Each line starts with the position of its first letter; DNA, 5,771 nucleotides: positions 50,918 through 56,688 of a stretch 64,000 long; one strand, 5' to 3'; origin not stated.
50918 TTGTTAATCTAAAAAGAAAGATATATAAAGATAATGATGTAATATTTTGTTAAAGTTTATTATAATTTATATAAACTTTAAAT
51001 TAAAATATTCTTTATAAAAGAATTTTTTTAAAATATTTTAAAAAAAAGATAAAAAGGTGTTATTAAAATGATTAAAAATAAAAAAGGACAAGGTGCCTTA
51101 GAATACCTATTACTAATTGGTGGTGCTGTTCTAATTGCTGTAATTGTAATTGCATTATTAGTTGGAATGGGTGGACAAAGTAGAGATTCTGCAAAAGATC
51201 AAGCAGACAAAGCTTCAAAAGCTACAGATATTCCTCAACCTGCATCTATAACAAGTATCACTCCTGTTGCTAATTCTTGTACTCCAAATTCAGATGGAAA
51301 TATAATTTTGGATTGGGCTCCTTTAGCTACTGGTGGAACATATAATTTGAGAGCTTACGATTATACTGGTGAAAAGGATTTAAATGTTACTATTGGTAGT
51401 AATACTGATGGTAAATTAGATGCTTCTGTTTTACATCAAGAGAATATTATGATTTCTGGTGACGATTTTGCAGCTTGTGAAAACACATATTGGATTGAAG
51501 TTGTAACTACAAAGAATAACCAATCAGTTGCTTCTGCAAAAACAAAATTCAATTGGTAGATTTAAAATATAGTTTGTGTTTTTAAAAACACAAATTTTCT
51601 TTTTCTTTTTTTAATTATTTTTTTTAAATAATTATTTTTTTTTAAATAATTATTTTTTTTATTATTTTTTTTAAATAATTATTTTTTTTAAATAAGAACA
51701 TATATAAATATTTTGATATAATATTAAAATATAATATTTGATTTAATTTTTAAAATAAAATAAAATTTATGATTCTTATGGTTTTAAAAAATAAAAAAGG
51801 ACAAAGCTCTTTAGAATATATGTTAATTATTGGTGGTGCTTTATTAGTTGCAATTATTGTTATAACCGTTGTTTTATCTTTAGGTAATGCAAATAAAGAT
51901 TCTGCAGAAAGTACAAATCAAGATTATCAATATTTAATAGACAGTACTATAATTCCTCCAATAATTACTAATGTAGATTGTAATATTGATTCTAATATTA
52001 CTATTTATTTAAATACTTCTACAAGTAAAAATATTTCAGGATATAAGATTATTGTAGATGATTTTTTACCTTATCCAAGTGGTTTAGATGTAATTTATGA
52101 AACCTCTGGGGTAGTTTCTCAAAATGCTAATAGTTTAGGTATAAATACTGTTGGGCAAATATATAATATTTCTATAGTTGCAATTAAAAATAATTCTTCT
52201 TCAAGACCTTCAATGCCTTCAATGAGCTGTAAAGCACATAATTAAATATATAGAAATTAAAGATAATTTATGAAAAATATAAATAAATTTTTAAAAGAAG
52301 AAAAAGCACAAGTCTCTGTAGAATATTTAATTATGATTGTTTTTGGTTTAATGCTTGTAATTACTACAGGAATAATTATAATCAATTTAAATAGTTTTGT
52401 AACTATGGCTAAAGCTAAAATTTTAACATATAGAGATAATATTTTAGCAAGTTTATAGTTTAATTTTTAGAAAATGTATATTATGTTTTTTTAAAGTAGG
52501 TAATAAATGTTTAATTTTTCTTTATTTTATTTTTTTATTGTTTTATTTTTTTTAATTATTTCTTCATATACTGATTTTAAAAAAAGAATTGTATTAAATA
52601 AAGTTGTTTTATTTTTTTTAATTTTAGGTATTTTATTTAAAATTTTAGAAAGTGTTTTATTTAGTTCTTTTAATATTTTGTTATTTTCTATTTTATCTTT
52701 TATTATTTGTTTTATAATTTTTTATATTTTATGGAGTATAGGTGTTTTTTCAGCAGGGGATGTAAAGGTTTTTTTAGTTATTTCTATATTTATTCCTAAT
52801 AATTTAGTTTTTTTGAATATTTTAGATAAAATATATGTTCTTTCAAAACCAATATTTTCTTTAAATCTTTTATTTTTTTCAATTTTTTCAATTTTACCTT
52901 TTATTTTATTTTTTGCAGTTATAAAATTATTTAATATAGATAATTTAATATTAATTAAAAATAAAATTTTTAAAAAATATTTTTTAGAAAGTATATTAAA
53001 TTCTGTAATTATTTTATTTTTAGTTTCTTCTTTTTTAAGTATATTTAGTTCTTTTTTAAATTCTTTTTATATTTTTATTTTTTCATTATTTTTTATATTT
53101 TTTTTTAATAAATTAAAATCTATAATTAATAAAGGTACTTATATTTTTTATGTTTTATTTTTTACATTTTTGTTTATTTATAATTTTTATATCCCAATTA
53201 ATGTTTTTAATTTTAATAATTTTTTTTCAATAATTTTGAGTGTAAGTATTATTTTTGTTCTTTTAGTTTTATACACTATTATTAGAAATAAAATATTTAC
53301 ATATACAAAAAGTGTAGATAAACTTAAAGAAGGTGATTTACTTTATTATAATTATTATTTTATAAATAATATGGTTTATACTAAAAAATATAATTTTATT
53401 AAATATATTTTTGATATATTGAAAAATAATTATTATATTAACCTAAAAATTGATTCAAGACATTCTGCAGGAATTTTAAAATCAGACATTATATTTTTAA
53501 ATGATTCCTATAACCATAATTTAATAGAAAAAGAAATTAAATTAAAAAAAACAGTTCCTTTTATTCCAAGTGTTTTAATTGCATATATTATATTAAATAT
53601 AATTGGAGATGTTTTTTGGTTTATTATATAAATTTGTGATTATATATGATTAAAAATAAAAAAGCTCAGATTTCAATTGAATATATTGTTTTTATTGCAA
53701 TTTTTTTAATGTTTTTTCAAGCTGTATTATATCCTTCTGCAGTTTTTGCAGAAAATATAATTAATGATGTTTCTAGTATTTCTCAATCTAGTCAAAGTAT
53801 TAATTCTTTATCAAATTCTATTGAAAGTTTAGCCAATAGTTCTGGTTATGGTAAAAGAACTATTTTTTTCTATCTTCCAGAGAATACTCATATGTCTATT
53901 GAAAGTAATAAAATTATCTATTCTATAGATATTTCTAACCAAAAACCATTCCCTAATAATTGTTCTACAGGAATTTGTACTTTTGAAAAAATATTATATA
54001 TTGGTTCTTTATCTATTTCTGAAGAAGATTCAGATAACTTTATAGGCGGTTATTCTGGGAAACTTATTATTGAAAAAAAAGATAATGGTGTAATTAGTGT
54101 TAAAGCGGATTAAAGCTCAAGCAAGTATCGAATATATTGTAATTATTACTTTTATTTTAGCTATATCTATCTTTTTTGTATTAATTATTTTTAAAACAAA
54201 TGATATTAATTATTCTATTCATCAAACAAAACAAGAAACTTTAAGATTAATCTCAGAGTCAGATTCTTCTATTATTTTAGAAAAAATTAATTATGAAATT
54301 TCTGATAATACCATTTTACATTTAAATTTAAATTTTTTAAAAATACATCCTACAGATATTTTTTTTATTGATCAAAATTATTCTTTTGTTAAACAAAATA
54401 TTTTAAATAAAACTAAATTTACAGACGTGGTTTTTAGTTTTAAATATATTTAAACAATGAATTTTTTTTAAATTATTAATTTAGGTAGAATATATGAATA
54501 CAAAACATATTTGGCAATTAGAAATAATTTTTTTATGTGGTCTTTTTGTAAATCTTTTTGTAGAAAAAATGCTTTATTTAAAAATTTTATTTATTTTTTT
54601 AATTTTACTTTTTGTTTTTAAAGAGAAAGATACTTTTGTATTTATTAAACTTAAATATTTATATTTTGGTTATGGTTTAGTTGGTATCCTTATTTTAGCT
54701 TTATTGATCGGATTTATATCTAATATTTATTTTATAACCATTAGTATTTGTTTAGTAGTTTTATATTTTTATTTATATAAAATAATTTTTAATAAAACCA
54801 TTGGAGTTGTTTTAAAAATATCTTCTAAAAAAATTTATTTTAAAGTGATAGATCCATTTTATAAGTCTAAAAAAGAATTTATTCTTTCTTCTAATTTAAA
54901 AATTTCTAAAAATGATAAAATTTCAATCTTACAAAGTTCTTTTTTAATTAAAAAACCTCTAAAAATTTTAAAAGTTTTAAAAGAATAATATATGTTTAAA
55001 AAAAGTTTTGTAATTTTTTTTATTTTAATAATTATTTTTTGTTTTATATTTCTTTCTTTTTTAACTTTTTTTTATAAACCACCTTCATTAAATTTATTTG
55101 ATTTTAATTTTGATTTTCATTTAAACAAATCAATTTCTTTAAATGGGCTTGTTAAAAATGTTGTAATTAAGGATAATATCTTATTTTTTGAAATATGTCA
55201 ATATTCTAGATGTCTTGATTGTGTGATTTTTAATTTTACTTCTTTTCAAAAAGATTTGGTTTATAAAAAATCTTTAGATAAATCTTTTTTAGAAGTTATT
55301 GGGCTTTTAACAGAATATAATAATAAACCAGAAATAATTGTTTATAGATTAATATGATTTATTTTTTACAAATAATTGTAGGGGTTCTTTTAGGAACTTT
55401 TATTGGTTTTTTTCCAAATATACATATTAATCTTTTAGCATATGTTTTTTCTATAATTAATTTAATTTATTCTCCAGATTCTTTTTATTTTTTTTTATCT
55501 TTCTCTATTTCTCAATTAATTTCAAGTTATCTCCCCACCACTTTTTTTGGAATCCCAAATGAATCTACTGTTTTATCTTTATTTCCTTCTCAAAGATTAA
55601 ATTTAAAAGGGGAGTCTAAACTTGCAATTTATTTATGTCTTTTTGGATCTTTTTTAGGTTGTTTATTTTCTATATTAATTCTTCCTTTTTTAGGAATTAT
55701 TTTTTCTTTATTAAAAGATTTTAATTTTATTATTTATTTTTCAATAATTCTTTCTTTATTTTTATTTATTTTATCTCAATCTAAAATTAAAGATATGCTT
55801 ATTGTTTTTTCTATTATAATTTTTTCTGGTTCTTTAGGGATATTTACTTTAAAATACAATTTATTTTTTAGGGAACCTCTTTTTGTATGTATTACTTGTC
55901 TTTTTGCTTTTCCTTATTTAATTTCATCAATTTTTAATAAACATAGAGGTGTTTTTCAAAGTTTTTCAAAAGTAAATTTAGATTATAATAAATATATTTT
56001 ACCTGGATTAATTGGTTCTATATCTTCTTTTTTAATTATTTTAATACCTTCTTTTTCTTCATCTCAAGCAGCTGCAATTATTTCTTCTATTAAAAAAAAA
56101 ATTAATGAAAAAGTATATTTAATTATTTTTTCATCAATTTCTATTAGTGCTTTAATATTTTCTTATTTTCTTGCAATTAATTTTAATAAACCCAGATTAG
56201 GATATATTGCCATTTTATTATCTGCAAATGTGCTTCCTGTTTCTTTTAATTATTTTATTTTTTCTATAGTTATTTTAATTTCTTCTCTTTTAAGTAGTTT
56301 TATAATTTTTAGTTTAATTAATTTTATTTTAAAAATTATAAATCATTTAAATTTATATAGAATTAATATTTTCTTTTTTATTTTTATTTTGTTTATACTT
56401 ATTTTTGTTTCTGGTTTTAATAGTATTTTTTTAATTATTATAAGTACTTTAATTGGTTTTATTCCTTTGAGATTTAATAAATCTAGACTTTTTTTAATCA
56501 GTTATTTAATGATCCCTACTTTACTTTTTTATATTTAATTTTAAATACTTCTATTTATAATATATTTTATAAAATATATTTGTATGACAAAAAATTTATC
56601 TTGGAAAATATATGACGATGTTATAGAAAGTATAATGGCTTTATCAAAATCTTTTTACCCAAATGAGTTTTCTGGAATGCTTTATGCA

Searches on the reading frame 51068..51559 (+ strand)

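Call 25: search_protein_families(library=pfam, proteins=[window:51068-51559:+], max_evalue=0.001)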
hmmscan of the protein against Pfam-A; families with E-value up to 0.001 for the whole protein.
window:51068-51559:+ (163 aa): 1 family
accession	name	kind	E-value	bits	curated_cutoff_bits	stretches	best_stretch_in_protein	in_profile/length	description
PF04021.17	Class_IIIsignal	-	4.7e-08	33.2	23.7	1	5-28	1-24/27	Class III signal peptide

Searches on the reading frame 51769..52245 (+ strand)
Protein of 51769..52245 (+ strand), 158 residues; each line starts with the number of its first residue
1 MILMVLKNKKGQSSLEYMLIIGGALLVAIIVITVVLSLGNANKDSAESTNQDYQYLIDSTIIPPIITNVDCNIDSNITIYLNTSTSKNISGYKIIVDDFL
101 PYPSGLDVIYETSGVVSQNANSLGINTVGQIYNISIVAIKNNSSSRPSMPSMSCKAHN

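Call 25: search_protein_families(library=pfam, proteins=[window:51769-52245:+], max_evalue=0.001)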
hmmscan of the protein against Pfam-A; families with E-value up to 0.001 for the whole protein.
window:51769-52245:+ (158 aa): 1 family
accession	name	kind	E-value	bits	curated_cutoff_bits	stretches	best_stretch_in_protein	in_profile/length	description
PF04021.17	Class_IIIsignal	-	6.3e-08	32.8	23.7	1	9-34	1-26/27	Class III signal peptide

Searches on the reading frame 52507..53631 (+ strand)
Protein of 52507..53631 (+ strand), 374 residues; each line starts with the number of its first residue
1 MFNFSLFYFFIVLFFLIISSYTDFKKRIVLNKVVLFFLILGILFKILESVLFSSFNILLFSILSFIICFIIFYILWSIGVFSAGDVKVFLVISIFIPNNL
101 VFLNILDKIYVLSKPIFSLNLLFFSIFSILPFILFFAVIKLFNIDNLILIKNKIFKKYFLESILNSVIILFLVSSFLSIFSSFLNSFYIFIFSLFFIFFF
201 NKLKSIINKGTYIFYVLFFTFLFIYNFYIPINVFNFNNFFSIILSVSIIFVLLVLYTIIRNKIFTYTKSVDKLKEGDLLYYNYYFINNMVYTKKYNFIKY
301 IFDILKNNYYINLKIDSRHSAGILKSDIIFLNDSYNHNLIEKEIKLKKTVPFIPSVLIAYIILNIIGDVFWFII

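Call 25: search_protein_families(library=pfam, proteins=[window:52507-53631:+], max_evalue=0.001)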
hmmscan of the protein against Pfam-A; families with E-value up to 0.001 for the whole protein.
window:52507-53631:+ (374 aa): 2 families
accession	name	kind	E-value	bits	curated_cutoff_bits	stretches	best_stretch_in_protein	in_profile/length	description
PF01478.23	Peptidase_A24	-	1.1e-11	45.5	26.5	1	11-127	2-97/104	Type IV leader peptidase family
PF06819.16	Arc_PepC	-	1.8e-06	28.5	23.4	1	243-345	3-109/110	Archaeal Peptidase A24 C-terminal Domain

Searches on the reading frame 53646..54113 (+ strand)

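Call 25: search_protein_families(library=pfam, proteins=[window:53646-54113:+], max_evalue=0.001)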
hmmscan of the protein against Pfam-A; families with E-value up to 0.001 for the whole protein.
window:53646-54113:+ (155 aa): 1 family
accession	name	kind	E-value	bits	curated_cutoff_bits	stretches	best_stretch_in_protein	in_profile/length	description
PF04021.17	Class_IIIsignal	-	0.00042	20.6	23.7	1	5-22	1-18/27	Class III signal peptide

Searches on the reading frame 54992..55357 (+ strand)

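Call 25: search_protein_families(library=pfam, proteins=[window:54992-55357:+], max_evalue=0.001)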
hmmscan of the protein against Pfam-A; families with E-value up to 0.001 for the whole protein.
window:54992-55357:+ (121 aa): 1 family
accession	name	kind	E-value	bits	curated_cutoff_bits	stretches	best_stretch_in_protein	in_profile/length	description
PF01336.31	tRNA_anti-codon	-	0.00016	22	27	1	49-119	2-71/75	OB-fold nucleic acid binding domain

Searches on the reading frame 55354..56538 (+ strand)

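Call 25: search_protein_families(library=pfam, proteins=[window:55354-56538:+], max_evalue=0.001)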
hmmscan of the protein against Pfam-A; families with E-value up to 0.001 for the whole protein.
window:55354-56538:+ (394 aa): 1 family
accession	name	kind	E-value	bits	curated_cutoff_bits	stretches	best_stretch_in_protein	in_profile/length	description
PF01970.21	TctA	-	5.5e-27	94.9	28.9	1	5-381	2-421/423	Tripartite tricarboxylate transporter TctA family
